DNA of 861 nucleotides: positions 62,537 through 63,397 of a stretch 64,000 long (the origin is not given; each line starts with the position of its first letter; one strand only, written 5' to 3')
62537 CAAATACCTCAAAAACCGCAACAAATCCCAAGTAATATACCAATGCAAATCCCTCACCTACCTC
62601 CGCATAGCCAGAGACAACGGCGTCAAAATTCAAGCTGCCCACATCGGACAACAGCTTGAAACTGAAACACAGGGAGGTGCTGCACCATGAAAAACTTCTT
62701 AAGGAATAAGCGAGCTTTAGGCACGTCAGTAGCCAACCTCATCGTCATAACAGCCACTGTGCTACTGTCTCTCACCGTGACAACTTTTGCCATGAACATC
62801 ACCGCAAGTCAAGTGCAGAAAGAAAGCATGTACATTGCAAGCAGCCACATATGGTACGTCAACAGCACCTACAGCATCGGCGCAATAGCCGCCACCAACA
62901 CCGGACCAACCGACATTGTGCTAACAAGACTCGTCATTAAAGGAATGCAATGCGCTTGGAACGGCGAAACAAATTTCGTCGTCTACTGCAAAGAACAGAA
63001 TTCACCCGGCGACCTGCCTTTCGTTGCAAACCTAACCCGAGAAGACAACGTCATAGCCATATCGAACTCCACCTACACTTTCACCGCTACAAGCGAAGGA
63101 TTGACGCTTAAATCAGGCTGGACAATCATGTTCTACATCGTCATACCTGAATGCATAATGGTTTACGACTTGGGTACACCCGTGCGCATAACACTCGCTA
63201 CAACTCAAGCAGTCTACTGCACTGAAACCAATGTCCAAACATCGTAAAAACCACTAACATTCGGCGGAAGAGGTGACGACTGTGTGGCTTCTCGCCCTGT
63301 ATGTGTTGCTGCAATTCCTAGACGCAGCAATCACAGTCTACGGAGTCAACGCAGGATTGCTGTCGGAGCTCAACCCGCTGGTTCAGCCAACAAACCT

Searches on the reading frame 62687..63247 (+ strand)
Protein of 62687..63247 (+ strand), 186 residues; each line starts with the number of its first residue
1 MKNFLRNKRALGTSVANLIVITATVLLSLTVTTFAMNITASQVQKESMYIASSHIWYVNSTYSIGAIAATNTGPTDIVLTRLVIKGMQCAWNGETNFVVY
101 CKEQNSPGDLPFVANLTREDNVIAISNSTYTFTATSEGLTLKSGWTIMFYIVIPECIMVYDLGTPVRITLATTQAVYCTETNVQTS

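Call 10: find_encoding_contigs(protein=window:62687-63247:+, flank=10000, max_places=10)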
Protein window:62687-63247:+ (186 aa): no gene with exactly this product is on record in the collection.

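Call 94: search_protein_families(library=pfam, max_evalue=0.001, proteins=[window:62687-63247:+])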
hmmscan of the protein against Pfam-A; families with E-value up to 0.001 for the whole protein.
window:62687-63247:+ (186 aa): 0 families
